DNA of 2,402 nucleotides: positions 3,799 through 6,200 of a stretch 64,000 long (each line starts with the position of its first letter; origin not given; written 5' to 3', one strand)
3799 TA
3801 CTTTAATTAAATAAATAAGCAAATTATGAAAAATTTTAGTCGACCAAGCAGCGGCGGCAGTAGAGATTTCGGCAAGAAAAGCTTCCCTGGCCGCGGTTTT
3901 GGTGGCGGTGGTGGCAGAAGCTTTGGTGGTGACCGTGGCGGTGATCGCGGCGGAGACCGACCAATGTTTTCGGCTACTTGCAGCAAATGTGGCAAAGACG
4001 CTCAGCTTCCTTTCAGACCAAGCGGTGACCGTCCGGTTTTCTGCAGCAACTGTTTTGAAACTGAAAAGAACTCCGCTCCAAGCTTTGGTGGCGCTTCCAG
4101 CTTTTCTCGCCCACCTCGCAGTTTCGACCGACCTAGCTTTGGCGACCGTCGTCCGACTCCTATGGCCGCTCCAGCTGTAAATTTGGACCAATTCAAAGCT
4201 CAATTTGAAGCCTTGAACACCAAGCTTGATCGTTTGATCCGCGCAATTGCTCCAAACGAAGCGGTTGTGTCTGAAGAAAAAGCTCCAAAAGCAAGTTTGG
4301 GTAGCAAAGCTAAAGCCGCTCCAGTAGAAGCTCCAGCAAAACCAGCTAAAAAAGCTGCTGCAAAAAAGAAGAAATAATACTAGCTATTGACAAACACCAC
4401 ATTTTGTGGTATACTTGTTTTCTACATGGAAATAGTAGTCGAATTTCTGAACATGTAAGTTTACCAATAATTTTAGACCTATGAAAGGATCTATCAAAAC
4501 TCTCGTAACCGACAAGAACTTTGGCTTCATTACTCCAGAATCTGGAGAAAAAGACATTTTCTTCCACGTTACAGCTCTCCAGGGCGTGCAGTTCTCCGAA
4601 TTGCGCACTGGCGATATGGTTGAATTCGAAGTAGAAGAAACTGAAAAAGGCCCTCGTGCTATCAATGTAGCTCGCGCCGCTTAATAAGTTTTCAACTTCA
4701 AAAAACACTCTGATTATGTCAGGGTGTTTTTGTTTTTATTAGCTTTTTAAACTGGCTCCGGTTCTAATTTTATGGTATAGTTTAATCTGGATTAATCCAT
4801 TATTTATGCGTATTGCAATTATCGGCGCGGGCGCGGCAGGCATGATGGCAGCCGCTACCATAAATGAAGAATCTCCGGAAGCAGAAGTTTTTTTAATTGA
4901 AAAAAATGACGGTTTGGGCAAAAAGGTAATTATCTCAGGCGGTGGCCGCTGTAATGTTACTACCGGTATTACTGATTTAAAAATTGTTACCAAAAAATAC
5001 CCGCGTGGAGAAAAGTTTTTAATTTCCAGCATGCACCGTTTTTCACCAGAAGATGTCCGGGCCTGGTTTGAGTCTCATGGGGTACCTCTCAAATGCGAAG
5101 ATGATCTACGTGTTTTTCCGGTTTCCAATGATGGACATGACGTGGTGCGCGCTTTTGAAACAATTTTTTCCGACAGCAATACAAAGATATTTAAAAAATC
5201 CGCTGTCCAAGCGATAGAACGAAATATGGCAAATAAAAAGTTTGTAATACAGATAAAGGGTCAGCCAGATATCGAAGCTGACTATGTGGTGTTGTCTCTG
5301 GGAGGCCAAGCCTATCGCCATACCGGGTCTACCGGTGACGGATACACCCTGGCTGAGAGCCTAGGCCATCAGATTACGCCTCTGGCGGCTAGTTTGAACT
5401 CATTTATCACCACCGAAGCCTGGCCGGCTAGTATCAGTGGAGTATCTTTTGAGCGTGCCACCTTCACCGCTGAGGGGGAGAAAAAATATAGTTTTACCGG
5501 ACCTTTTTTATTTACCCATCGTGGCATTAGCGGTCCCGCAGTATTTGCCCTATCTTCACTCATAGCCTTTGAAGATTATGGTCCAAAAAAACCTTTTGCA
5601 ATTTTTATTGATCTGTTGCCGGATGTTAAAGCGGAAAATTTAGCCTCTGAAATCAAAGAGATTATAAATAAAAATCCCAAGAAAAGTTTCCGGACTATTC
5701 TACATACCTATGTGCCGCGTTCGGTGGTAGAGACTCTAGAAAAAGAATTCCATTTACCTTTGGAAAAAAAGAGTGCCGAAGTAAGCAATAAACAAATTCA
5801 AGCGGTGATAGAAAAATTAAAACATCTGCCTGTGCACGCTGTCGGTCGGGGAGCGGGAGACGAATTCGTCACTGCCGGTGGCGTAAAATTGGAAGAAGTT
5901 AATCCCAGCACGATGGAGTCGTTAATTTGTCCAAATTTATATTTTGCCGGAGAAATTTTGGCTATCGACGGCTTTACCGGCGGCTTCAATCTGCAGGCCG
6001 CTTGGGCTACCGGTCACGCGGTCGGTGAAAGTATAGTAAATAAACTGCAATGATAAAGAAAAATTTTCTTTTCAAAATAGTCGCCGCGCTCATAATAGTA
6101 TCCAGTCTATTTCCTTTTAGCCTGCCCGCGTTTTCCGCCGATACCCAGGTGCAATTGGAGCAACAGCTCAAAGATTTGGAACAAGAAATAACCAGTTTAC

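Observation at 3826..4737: RGG-repeat / zinc-ribbon / histone-H1-like-tail protein adjacent to a cold-shock protein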

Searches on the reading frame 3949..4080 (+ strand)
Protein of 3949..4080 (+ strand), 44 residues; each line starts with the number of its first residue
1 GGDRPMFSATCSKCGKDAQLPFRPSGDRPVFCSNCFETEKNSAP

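Call 39: find_homologous_proteins(query=A3, max_evalue=0.001)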
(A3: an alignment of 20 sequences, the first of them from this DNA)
Query A3 (20 sequences) (44 aa, profile of the alignment): 2701 proteins with E <= 0.001 among 2777 candidates; the best 120 are listed.
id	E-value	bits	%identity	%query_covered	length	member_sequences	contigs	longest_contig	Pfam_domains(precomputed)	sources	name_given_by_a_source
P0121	4.9e-19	85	52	95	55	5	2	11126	PF23477.2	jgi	jgi:CxxC-x17-CxxC domain-containing protein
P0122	5.3e-19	85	58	91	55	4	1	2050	PF23477.2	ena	-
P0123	1.5e-18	84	56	93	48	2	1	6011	PF23477.2,PF14599.12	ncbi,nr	ncbi:MAG: DNA-directed RNA polymerase [Thaumarchaeota archaeon]|nr:DNA-directed RNA polymerase [Nitr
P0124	1.6e-18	84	53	91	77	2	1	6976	PF23477.2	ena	-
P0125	1.8e-18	84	55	91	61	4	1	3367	PF23477.2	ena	-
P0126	1.9e-18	83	59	89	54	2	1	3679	PF23477.2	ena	-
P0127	2.4e-18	83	53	91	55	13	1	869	PF23477.2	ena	-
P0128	2.5e-18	83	68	93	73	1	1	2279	PF23477.2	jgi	-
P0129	2.5e-18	83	53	91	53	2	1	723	PF23477.2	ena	-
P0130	2.6e-18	83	51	93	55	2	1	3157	PF23477.2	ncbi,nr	ncbi:MAG: DNA-directed RNA polymerase [Candidatus Omnitrophica bacterium]|nr:DNA-directed RNA polyme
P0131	2.8e-18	83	55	91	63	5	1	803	PF23477.2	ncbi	-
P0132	2.9e-18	83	54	89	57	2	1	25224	PF23477.2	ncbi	-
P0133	3.2e-18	83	59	89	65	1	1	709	PF23477.2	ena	-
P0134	3.4e-18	83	55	91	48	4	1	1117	PF23477.2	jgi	-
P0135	4.3e-18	82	57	84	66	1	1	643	PF23477.2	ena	-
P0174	1.1e-17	81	50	95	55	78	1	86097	PF23477.2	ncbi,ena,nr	ncbi:MAG: hypothetical protein ISS43_00520 [Candidatus Omnitrophica bacterium]|nr:hypothetical prote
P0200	1.5e-17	81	64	82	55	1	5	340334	PF23477.2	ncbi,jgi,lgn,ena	jgi:CxxC-x17-CxxC domain-containing protein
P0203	1.5e-17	81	50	86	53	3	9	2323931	PF23477.2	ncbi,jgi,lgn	jgi:CxxC-x17-CxxC domain-containing protein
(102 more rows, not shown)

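Call 40: find_encoding_contigs(protein=P0203, flank=4000, max_places=3)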
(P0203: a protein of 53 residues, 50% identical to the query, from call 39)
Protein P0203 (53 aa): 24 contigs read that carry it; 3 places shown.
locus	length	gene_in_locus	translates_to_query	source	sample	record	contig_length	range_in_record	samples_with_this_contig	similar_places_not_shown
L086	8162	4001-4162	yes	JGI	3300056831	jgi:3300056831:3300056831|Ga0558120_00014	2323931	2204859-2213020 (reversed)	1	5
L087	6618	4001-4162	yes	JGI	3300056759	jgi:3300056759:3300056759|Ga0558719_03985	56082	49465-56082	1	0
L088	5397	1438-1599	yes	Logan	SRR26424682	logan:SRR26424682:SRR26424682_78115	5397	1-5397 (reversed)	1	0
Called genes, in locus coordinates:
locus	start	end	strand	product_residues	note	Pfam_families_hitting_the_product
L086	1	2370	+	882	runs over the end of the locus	PF13428:TPR_14 (faint), PF13181:TPR_8 (faint), PF13431:TPR_17 (faint), PF13414:TPR_11 (faint), PF13424:TPR_12 (faint), PF00515:TPR_1 (weak), PF07719:TPR_2 (weak), PF13432:TPR_16 (weak), +2 more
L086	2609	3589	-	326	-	PF13310:Virulence_RhuM, PF02661:Fic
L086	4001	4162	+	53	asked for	PF23477:zf_Tbcl_2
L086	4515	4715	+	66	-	PF00313:CSD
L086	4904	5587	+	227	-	PF02586:SRAP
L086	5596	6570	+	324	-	-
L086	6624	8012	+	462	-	PF13091:PLDc_2, PF00614:PLDc (weak)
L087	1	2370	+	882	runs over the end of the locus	PF13428:TPR_14 (faint), PF13181:TPR_8 (faint), PF13431:TPR_17 (faint), PF13414:TPR_11 (faint), PF13424:TPR_12 (faint), PF00515:TPR_1 (weak), PF07719:TPR_2 (weak), PF13432:TPR_16 (weak), +2 more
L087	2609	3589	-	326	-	PF13310:Virulence_RhuM, PF02661:Fic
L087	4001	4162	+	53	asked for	PF23477:zf_Tbcl_2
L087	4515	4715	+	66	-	PF00313:CSD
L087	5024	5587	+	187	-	PF02586:SRAP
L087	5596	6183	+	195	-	-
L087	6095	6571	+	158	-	-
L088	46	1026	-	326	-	PF13310:Virulence_RhuM, PF02661:Fic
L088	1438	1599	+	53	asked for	PF23477:zf_Tbcl_2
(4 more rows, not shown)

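Call 41: find_encoding_contigs(protein=P0174, flank=4000, max_places=2)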
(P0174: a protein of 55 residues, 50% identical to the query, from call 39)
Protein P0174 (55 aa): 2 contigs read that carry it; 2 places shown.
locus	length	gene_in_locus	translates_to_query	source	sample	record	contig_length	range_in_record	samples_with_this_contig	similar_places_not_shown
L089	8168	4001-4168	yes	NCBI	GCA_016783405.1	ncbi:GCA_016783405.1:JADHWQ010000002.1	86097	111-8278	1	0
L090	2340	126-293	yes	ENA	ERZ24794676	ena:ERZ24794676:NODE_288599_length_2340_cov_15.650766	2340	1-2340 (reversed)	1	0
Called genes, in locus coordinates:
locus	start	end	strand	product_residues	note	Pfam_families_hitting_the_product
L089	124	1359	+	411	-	PF00070:Pyr_redox (faint), PF00890:FAD_binding_2 (weak), PF01134:GIDA (faint), PF03486:HI0933_like, PF07992:Pyr_redox_2 (faint), PF12831:FAD_oxidored (weak), PF13450:NAD_binding_8 (weak), PF22780:HI0933_like_1st, +1 more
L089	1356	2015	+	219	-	PF02545:Maf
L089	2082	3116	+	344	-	PF00224:PK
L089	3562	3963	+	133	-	PF23477:zf_Tbcl_2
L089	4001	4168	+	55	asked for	PF23477:zf_Tbcl_2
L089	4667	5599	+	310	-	-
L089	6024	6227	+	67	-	PF00313:CSD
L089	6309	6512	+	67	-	PF00313:CSD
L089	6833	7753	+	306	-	PF04055:Radical_SAM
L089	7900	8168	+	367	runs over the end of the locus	PF00278:Orn_DAP_Arg_deC (weak)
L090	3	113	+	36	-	?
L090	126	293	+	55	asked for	PF23477:zf_Tbcl_2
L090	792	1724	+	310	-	-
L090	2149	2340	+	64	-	?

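Call 42: find_encoding_contigs(protein=P0200, flank=4000, max_places=2)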
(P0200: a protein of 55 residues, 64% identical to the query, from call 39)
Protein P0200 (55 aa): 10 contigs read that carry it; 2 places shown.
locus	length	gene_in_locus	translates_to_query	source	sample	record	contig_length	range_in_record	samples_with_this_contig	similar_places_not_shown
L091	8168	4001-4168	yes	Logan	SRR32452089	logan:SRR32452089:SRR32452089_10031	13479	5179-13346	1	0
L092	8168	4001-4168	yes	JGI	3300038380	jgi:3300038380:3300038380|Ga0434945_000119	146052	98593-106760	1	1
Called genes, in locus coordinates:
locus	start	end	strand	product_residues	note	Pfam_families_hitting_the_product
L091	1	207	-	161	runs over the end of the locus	PF04307:YdjM (weak)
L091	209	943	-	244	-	PF01987:AIM24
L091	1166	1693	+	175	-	PF11969:DcpS_C, PF01230:HIT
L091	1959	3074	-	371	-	PF00044:Gp_dh_N, PF02800:Gp_dh_C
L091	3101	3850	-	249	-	PF02535:Zip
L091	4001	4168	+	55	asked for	PF23477:zf_Tbcl_2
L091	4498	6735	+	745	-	PF22811:Zn_ribbon_NrdR, PF03477:ATP-cone, PF13597:NRDD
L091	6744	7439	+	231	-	PF13353:Fer4_12 (weak), PF04055:Radical_SAM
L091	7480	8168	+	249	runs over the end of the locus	-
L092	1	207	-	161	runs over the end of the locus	PF04307:YdjM (weak)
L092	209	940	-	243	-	PF01987:AIM24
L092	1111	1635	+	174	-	PF11969:DcpS_C, PF01230:HIT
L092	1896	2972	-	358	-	PF00044:Gp_dh_N, PF02800:Gp_dh_C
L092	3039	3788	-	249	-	PF02535:Zip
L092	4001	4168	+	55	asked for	PF23477:zf_Tbcl_2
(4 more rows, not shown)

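Call 64: search_protein_representatives(alignment_id=A4)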
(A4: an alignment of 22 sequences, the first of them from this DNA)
Query: 22 sequences, 44 profile positions. Proteins with E-value up to 0.001 (for the whole library): 7395; up to 1e-10: 4657; up to 1e-30: 346. The best 150 are listed.
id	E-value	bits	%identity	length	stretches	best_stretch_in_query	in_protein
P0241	8.3e-65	230.3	-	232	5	2-41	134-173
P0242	2.9e-64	228.5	-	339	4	2-42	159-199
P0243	4.8e-55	199.0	-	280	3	2-43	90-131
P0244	7.4e-55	198.4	-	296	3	2-43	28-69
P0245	1.2e-54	197.7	-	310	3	2-42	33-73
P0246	7.5e-52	188.8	-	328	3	2-43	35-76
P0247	9.8e-50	182.0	-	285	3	3-43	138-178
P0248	4.7e-49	179.8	-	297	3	3-43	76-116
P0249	5.1e-49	179.7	-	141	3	2-41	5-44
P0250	1.4e-42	159.2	-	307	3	3-42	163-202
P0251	3.8e-42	157.7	-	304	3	2-42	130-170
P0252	1.3e-39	149.7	-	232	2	2-41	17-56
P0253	2.4e-39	148.8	-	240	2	2-42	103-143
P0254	2.7e-39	148.6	-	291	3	2-41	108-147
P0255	9.7e-39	146.8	-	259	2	2-43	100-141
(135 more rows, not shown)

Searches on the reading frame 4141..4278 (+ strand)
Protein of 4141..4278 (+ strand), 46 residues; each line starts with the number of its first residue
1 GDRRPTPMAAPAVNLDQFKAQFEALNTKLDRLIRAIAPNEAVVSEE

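Call 75: find_homologous_proteins(query=window:4141-4278:+, max_evalue=0.01)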
Query seq(46 aa): no candidate shares three 5-residue words with the query. No homologue found.

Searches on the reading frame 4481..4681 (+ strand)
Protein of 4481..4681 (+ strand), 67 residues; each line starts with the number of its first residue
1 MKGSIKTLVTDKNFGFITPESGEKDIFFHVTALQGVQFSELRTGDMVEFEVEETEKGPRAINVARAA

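Call 3: search_protein_families(library=pfam, proteins=[window:4481-4681:+], max_evalue=1)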
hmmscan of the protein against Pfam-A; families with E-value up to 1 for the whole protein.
window:4481-4681:+ (67 aa): 4 families
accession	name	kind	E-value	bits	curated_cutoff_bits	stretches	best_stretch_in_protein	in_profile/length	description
PF00313.28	CSD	-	5.4e-24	84.3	27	1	1-64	1-64/66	'Cold-shock' DNA-binding domain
PF08206.17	OB_RNB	-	0.00023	21.2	24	1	10-57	6-48/58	Ribonuclease B OB domain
PF07497.18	Rho_RNA_bind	-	0.0037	17.5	27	1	9-60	7-58/73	Rho termination factor, RNA-binding domain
PF11604.15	CusF_Ec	-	0.034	14.4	27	1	35-59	42-66/72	Copper binding periplasmic protein CusF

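Call 4: search_protein_families(library=ncbifam, proteins=[window:4481-4681:+], max_evalue=1)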
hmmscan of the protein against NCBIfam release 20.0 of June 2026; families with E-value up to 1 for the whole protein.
window:4481-4681:+ (67 aa): 12 families
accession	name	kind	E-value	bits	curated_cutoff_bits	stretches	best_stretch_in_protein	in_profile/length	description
NF049933.1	TransAntitermCspE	equivalog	1.5e-19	69.9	120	1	2-64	5-67/69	transcription antiterminator/RNA stability regulator CspE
NF008190.0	PRK10943.1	subfamily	4.3e-19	68.2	137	1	1-64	4-67/69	cold shock-like protein CspC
NF007062.0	PRK09507.1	subfamily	2.1e-18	66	133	1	1-64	4-67/69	transcription antiterminator/RNA stability regulator CspE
NF007378.0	PRK09890.1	equivalog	2e-17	63.2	144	1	1-64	5-68/70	cold shock protein CspG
NF007679.0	PRK10354.1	subfamily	1.2e-16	60.7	130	1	1-64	5-68/70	RNA chaperone/antiterminator CspA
NF038236.1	retron_eff_Se72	equivalog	9.5e-14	51.1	82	1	3-65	1-61/62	retron Se72 family effector protein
TIGR02381.1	cspD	equivalog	1.9e-12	46.9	115.4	1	2-65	3-66/68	cold shock domain-containing protein CspD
NF007405.0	PRK09937.1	equivalog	4e-11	43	152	1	2-60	3-61/74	cold shock-like protein CspD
NF011574.0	PRK14998.1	equivalog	1.2e-10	41.4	147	1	3-60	4-61/73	cold shock-like protein CspD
NF012007.0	PRK15463.1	subfamily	6e-09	35.6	111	1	1-63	5-67/70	cold shock-like protein CspF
NF012008.0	PRK15464.1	equivalog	3.8e-05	23.7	141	1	1-63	5-67/70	cold shock-like protein CspH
TIGR00358.1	3_prime_RNase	superfamily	0.016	13.5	368.6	1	2-57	18-67/657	VacB/RNase II family 3'-5' exoribonuclease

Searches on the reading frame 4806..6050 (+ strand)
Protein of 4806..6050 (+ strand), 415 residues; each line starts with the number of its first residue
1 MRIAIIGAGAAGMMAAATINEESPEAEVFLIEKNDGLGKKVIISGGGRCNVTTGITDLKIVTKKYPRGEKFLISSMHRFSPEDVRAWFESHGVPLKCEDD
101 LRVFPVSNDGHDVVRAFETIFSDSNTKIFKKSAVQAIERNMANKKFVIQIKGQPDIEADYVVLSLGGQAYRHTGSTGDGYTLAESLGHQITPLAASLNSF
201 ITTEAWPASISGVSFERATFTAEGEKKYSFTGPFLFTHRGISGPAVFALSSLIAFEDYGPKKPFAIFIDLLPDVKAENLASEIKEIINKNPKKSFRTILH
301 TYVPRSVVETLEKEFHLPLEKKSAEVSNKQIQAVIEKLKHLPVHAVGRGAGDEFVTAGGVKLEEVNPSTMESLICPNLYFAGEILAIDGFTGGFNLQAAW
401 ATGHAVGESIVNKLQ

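Call 45: search_protein_families(library=pfam, proteins=[window:4806-6050:+], max_evalue=0.01)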
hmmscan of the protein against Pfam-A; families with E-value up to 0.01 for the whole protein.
window:4806-6050:+ (415 aa): 11 families
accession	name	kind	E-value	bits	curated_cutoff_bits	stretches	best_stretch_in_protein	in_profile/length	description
PF03486.20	HI0933_like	-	2.4e-77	260.1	50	1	2-408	2-243/244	HI0933-like protein Rossmann domain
PF22780.1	HI0933_like_1st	-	8.8e-30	104.1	27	1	200-348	7-157/165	HI0933-like protein barrel and H2TH domain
PF07992.20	Pyr_redox_2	-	3.6e-07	30.3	26.1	1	1-172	1-114/291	Pyridine nucleotide-disulphide oxidoreductase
PF00890.30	FAD_binding_2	-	7.1e-07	29.2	20.4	1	3-55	2-56/414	FAD binding domain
PF01266.30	DAO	-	1.3e-05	25.4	27.9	0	2-38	1-35/353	FAD dependent oxidoreductase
PF13738.12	Pyr_redox_3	-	1.3e-05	25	30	0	75-167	42-134/305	Pyridine nucleotide-disulphide oxidoreductase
PF13450.12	NAD_binding_8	-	7.1e-05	23.4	21.9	1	5-38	1-32/68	NAD(P)-binding Rossmann-like domain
PF13454.12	NAD_binding_9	-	0.00011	22.7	21.8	1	4-167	1-154/155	FAD-NAD(P)-binding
PF05834.18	Lycopene_cycl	-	0.0027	17.3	23.4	0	3-37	2-36/380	Lycopene cyclase protein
PF01946.23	Thi4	-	0.0081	15.8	26.2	0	3-39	20-55/235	Thi4 family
PF04820.20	Trp_halogenase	-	0.0089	15.4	21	0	2-34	1-35/458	Tryptophan halogenase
